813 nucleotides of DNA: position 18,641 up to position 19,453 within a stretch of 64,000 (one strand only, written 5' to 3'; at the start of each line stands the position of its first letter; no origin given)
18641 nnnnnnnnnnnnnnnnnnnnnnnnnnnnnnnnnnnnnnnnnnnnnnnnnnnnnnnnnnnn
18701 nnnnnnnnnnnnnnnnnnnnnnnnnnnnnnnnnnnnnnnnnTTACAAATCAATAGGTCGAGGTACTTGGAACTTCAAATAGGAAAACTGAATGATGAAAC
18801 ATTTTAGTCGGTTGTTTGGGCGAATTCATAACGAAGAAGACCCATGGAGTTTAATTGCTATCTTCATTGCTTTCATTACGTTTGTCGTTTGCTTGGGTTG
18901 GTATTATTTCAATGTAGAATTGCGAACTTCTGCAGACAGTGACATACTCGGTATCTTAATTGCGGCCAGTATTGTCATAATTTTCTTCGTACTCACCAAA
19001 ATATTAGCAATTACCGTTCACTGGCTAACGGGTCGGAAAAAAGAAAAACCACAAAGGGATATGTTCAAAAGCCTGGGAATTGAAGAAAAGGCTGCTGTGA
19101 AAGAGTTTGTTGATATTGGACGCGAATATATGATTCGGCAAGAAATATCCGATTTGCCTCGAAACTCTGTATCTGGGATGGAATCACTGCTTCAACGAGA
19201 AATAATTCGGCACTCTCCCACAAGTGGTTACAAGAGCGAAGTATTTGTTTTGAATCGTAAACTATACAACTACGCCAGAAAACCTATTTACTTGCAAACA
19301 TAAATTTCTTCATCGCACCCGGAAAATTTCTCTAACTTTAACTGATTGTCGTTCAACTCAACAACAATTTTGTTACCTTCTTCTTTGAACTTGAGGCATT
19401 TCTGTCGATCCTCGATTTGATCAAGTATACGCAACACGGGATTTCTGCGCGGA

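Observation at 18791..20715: Recombinase-linked trio of unknown envelope proteins, one SieB-like: candidate phage-exclusion cargo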

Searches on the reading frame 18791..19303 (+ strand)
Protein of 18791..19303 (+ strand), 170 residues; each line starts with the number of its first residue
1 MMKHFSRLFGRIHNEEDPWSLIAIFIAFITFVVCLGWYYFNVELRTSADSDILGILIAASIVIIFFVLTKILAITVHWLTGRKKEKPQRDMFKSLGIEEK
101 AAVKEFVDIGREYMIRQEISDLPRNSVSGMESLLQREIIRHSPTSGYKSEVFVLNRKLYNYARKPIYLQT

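Call 3: search_protein_families(library=pfam, proteins=[window:18791-19303:+], max_evalue=1)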
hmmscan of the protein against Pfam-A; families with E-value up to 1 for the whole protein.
window:18791-19303:+ (170 aa): 5 families
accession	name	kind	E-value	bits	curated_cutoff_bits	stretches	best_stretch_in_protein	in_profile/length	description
PF14163.11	SieB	-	0.00013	22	26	1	53-149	37-125/147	Super-infection exclusion protein B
PF04893.22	Yip1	-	0.00074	19.9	28.6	1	3-80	5-84/173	Yip1 domain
PF14093.11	DUF4271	-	0.0024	18.2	29.7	1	16-86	44-118/206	Domain of unknown function (DUF4271)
PF10864.13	DUF2663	-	0.14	12.9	25.2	1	29-90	26-84/127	Protein of unknown function (DUF2663)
PF24838.2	8xMP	-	0.44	10.8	30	1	13-42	42-71/136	Octameric membrane protein family (8xMP)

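Call 4: search_protein_families(library=padloc, proteins=[window:18791-19303:+], max_evalue=1)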
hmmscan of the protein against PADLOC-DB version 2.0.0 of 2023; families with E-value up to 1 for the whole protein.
window:18791-19303:+ (170 aa): 0 families

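Call 5: search_protein_families(library=phrogs, proteins=[window:18791-19303:+], max_evalue=1)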
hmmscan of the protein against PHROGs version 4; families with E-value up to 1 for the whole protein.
window:18791-19303:+ (170 aa): 3 families
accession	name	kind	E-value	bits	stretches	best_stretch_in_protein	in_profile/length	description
phrog_12528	-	unknown function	0.033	15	1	42-79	40-77/288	-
phrog_944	-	moron, auxiliary metabolic gene and host takeover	0.11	13.2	1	22-88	125-195/235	membrane protein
phrog_3568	-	unknown function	0.3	12.8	0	103-153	31-81/98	-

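Call 13: find_homologous_proteins(query=window:18791-19300:+, max_evalue=0.01)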
Query window:18791-19300:+ (170 aa): 1 proteins with E <= 0.01 among 60 candidates.
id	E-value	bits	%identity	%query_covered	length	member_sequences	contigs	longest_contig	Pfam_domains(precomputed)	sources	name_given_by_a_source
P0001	3.2e-106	370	100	99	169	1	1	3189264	-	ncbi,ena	-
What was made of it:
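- Tried and rejected: It found only P1 itself (call 13).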

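Call 17: find_encoding_contigs(protein=P0001, flank=10000, max_places=3)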
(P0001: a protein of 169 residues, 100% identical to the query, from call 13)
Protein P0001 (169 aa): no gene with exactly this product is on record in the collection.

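Call 18: find_encoding_contigs(protein=P0006, flank=10000, max_places=4)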
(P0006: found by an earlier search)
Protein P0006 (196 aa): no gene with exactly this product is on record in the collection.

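Call 22: search_protein_representatives(protein=window:18791-19300:+)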
Query: 170 residues. Proteins with E-value up to 0.001 (for the whole library): 14; up to 1e-10: 3; up to 1e-30: 1. The best 14 are listed.
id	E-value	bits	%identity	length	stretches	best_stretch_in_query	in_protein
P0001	1.0e-106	370.4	100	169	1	2-170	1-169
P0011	1.9e-30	122.4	49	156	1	2-165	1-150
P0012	1.2e-12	64.5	41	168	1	56-166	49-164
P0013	1.8e-10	57.4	29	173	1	4-167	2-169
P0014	7.2e-08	49.0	37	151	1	4-166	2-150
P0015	1.0e-07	48.5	46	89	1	97-166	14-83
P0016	2.2e-07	47.4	29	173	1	8-164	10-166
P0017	2.4e-07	47.3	36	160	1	10-164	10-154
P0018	1.2e-06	45.0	35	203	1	56-165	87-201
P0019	2.3e-05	40.8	31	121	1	57-164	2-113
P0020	4.0e-05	40.0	35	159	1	55-161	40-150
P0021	7.6e-05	39.1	34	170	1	6-162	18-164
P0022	1.3e-04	38.4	29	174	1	62-164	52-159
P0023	2.8e-04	37.3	38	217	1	60-164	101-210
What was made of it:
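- Tried and rejected: The exhaustive phmmer search was needed (call 22).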

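Call 24: search_protein_families(library=pfam, alignment_id=A1, max_evalue=0.01)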
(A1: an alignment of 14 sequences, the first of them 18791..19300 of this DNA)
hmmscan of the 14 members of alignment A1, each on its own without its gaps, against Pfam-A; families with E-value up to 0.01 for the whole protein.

A. member 1, window:18791-19300:+ (170 aa): 3 families
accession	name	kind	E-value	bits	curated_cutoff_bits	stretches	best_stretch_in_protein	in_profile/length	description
PF14163.11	SieB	-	0.00013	22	26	1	53-149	37-125/147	Super-infection exclusion protein B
PF04893.22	Yip1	-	0.00074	19.9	28.6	1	3-80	5-84/173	Yip1 domain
PF14093.11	DUF4271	-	0.0024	18.2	29.7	1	16-86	44-118/206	Domain of unknown function (DUF4271)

B. families by the number of members that match (of 14 scanned): 4 families
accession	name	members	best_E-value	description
PF14163.11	SieB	9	4e-06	Super-infection exclusion protein B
PF04893.22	Yip1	1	0.00074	Yip1 domain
PF14093.11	DUF4271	1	0.0024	Domain of unknown function (DUF4271)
PF18898.5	DUF5654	1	0.0088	Family of unknown function (DUF5654)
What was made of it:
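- On SieB (Pfam PF14163): Nine of 14 relatives hit at E<=0.01, best 4e-6 (call 24).
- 9 of 14 family members hit SieB independently, best E=4e-6 (call 24).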

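Call 25: search_protein_families(library=padloc, alignment_id=A1, max_evalue=0.1)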
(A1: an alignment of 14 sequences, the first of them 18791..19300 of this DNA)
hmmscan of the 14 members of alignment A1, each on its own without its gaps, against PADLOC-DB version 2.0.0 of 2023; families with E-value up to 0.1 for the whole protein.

A. member 1, window:18791-19300:+ (170 aa): 0 families

B. families by the number of members that match (of 14 scanned): 2 families
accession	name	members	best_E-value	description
PDLC01855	CARF3--CARF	1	0.0024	-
PDLC02537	PglX|PglXI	1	0.029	PglX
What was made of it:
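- Tried and rejected: Nothing was found (calls 4, 5, 25).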

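Call 42: search_solved_structures(query=A1, max_evalue=1)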
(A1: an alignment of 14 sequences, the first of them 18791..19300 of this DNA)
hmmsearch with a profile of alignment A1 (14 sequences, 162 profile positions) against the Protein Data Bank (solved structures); distinct sequences matched with E-value up to 1: 3.
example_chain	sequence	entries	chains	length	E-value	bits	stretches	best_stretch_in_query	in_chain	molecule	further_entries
7k5b_R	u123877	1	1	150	0.78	12.9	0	79-105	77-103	Dynein light chain 4A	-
8j07_h3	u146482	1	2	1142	0.8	12.8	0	66-123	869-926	Coiled-coil domain-containing protein 40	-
8bx8_R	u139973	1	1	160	0.87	12.7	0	79-105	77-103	Dynein light chain 4A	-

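Call 46: search_dna_similar(query=window:18791-19300:+, collection=phages, mode=protein, max_evalue=10, max_rows=15)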
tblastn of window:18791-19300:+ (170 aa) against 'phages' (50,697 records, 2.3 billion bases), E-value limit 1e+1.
Records with a match: 3; places in all: 3; records where one place covers at least 80% of the query: 0.
Best place of each record, by identity: <60% 3.
By first word of the organism name: Escherichia 1; Enterobacteria 1; Morganella 1.
By host as written in the record: Escherichia coli K-12 1; Escherichia coli str. K-12 substr. W3110 1; Morganella sp. 1.
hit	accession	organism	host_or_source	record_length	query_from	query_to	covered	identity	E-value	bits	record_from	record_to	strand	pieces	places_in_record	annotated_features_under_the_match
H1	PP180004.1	Escherichia phage mEp044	Escherichia coli K-12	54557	59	170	66%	27.9%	1e+0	35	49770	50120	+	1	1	host specificity protein J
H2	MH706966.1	Enterobacteria phage mEp021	Escherichia coli str. K-12 substr. W3110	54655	59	170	66%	27.9%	1e+0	35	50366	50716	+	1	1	tail fiber host-specificity protein J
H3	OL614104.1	Morganella phage Mecenats66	Morganella sp.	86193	63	122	35%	29.9%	9e+0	32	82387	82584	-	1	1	hypothetical protein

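Call 53: predict_structure(alignment_id=A1)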
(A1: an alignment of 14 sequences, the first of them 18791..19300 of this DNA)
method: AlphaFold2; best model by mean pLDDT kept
length: 170 residues; sequences in the alignment: 14
mean_pLDDT: 82.3   pTM: 0.56
mean pLDDT of the five models: 82.3, 82.2, 81.7, 79.6, 78.9
residues with pLDDT >= 90: 67; 70-90: 72; 50-70: 30; < 50: 1
segments of 3 or more residues with pLDDT < 50: none
pLDDT, mean of each block of 10 residues (from residue 1): 66 64 78 82 65 82 82 82 77 95 95 94 93 96 82 95 71
secondary structure, 60 per line:
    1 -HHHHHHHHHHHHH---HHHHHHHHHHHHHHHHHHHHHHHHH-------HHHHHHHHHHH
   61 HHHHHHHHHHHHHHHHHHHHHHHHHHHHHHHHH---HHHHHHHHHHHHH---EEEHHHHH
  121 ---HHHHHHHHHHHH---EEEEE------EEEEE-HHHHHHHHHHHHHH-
elements in order: H2-14 H18-42 H50-93 H97-109 E113-115 H116-120 H124-135 E139-143 E150-154 H156-169

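Call 56: fold_search(model_id=the predicted structure, library=viral)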
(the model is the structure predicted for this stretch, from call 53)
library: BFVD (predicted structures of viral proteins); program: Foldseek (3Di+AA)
matches with E <= 10: 775; with E <= 0.001: 0
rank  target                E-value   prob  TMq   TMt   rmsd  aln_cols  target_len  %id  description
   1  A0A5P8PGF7            6.0e-03  1.00  0.33  0.41   3.6        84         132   21  (no name in the UniProt tables at hand)
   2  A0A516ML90            1.3e-02  0.94  0.33  0.32  18.8       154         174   14  (no name in the UniProt tables at hand)
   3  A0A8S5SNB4            2.1e-02  0.96  0.25  0.06  10.5        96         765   17  Bifunctional DNA primase/polymerase [Siphoviridae sp. ctq8D8]
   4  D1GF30                3.0e-02  1.00  0.33  0.55   3.3        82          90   10  Uncharacterized protein [Sulfolobus spindle-shaped virus 6]
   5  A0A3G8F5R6            3.2e-02  0.99  0.31  0.41   7.1        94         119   14  (no name in the UniProt tables at hand)
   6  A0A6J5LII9            3.2e-02  0.75  0.31  0.17  14.9       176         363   12  Uncharacterized protein [uncultured Caudovirales phage]
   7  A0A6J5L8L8            3.4e-02  1.00  0.28  0.60   2.8        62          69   18  Uncharacterized protein [uncultured Caudovirales phage]
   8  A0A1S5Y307            3.4e-02  0.99  0.32  0.53   3.5        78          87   18  Uncharacterized protein [uncultured archaeal virus]
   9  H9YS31                3.7e-02  1.00  0.36  0.61   3.3        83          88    8  (no name in the UniProt tables at hand)
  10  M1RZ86                4.4e-02  0.99  0.32  0.42   3.4        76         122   12  (no name in the UniProt tables at hand)
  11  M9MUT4                4.4e-02  0.94  0.30  0.38   6.3        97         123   11  (no name in the UniProt tables at hand)
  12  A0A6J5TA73            4.4e-02  0.93  0.29  0.41   7.7       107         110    8  Uncharacterized protein [uncultured Caudovirales phage]
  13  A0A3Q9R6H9            5.0e-02  0.99  0.27  0.57   2.4        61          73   11  (no name in the UniProt tables at hand)
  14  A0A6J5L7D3            5.3e-02  1.00  0.28  0.61   2.4        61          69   10  Uncharacterized protein [uncultured Caudovirales phage]
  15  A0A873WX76            5.6e-02  0.77  0.21  0.36  12.1        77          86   19  (no name in the UniProt tables at hand)
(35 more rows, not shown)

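Call 68: find_encoding_contigs(protein=P0011, flank=8000, max_places=3)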
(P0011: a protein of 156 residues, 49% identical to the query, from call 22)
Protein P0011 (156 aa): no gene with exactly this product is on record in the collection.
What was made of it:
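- Tried and rejected: Exact look-ups of P0001, P0006 and P0011 failed, so the window's own genome could not be explored for the second recombinase and the P1 paralogue (calls 17, 18, 68).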

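Call 73: find_related_loci(query=A4, collection=viral_contigs, flank=6000)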
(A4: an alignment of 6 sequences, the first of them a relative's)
Query A4 (168 aa) in viral_contigs; peptide patterns used: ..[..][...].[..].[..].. (x = any residue, [..] = any of these).
84 stretches matched a pattern, but none encodes a relative of the query by tblastn (E <= 1e-3).
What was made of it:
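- On SieB (Pfam PF14163): The family has no IMG/VR relatives by pattern scan (call 73).
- P1 is not in a prophage, and no relatives were found in IMG/VR (call 73).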

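Call 74: find_related_loci(query=P0011, collection=metagenome_contigs, flank=8000)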
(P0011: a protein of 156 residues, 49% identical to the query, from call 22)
Query P0011 (156 aa) in metagenome_contigs; peptide patterns used: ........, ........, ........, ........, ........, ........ (x = any residue, [..] = any of these).
137 stretches matched a pattern; 1 encode a relative of the query (tblastn E <= 1e-3); 1 distinct loci.
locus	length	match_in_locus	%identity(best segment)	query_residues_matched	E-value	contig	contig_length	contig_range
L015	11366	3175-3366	39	87-154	4e-7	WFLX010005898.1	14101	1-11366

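Call 76: list_cluster_members(proteins=[P0011, P0012, P0013, P0014, P0016, P0017, P0018, P0020, P0021, P0022])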
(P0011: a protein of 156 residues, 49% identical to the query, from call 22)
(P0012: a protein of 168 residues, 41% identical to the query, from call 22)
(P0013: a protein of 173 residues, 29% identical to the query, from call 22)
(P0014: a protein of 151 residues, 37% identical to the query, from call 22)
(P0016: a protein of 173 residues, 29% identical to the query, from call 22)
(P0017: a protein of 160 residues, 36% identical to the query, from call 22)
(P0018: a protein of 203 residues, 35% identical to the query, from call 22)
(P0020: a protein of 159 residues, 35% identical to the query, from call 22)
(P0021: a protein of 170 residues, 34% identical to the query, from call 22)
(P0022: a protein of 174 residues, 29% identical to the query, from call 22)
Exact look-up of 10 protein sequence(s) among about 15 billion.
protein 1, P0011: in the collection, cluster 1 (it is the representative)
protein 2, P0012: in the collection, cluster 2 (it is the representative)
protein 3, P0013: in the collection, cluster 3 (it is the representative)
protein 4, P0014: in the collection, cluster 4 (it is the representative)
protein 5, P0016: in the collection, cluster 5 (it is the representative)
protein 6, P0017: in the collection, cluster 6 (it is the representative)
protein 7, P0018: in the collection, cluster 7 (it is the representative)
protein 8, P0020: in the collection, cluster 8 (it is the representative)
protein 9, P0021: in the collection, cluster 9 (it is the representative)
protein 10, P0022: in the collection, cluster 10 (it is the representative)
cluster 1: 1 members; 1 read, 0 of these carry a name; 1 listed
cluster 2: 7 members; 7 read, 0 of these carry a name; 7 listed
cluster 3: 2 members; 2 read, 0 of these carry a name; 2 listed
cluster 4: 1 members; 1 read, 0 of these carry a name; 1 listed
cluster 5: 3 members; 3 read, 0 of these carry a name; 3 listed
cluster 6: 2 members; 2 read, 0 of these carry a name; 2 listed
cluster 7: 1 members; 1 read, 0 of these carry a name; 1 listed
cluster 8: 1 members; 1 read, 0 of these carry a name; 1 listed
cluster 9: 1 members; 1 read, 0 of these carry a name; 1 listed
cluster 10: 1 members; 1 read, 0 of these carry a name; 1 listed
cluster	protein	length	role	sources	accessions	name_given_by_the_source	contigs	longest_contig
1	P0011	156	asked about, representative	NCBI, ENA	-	-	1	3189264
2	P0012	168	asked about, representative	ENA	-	-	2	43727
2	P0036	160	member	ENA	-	-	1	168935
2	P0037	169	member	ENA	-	-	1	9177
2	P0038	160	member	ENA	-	-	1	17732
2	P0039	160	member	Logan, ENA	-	-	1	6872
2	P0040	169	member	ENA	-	-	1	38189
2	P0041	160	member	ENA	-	-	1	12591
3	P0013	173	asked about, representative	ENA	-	-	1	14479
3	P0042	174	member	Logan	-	-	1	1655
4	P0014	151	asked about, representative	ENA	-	-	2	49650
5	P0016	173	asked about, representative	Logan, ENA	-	-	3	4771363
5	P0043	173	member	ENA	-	-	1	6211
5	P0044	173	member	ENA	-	-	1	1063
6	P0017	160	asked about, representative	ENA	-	-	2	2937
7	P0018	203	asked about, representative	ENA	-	-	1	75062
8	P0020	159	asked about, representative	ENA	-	-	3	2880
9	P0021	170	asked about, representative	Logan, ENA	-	-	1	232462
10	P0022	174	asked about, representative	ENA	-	-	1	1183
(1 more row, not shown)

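Call 77: find_encoding_contigs(protein=P0012, flank=8000, max_places=4)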
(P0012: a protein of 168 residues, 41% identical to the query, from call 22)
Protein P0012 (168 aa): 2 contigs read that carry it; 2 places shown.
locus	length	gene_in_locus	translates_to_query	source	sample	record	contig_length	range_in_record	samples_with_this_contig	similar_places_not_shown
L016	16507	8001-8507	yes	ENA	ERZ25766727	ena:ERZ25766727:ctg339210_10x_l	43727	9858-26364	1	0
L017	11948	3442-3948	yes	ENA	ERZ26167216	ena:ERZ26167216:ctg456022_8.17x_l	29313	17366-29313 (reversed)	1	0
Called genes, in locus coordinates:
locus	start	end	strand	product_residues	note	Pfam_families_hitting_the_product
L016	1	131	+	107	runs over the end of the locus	-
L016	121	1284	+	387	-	PF01264:Chorismate_synt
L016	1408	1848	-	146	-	-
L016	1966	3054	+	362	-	PF00180:Iso_dh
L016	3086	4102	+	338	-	PF01118:Semialdhyde_dh, PF02774:Semialdhyde_dhC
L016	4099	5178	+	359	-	-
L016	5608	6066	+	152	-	PF12762:DDE_Tnp_IS1595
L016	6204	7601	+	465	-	PF01637:ATPase_2 (weak), PF07693:KAP_NTPase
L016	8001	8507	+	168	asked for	-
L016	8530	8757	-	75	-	-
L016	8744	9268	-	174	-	-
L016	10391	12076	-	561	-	PF00005:ABC_tran (weak), PF02463:SMC_N (weak), PF13304:AAA_21, PF14491:DUF4435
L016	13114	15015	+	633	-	PF01609:DDE_Tnp_1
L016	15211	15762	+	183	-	PF00239:Resolvase, PF02796:HTH_7 (weak)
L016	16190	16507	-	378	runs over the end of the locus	-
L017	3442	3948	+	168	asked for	-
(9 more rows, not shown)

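Call 78: find_encoding_contigs(protein=P0016, flank=8000, max_places=4)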
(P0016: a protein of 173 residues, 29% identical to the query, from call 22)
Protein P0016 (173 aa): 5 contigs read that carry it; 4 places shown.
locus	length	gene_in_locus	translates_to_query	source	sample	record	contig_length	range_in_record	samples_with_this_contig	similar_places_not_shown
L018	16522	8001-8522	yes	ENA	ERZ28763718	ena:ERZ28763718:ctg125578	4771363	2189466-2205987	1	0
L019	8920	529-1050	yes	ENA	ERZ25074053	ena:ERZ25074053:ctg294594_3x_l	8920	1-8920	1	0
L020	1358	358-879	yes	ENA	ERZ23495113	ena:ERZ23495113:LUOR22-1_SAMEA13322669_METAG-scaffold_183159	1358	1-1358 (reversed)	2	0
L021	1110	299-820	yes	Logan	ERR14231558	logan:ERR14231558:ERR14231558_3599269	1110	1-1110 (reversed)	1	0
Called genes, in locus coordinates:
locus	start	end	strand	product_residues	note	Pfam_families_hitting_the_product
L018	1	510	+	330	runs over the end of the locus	PF00756:Esterase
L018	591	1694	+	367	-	PF01156:IU_nuc_hydro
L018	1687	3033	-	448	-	PF07586:HXXSHH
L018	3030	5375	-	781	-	PF13442:Cytochrome_CBB3 (faint), PF07626:PSD3, PF07637:PSD5, PF07631:PSD4, PF07627:PSCyt3, PF07624:PSD2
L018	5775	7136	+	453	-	PF01408:GFO_IDH_MocA, PF19051:GFO_IDH_MocA_C2 (weak)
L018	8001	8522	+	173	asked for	-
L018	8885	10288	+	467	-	PF13701:DDE_Tnp_1_4, PF01609:DDE_Tnp_1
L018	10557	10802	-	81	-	-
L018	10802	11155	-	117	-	-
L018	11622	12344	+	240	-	PF13701:DDE_Tnp_1_4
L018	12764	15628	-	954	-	PF25183:OMP_b-brl_4, PF00593:TonB_dep_Rec_b-barrel (weak)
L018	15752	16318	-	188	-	PF13620:CarboxypepD_reg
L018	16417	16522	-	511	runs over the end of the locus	PF00939:Na_sulph_symp, PF03600:CitMHS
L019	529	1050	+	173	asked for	-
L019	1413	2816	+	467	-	PF13701:DDE_Tnp_1_4, PF01609:DDE_Tnp_1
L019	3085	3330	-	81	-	-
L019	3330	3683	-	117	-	-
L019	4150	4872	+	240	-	PF13701:DDE_Tnp_1_4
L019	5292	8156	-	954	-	PF25183:OMP_b-brl_4, PF00593:TonB_dep_Rec_b-barrel (weak)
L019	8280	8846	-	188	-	PF13620:CarboxypepD_reg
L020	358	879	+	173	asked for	-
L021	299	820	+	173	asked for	-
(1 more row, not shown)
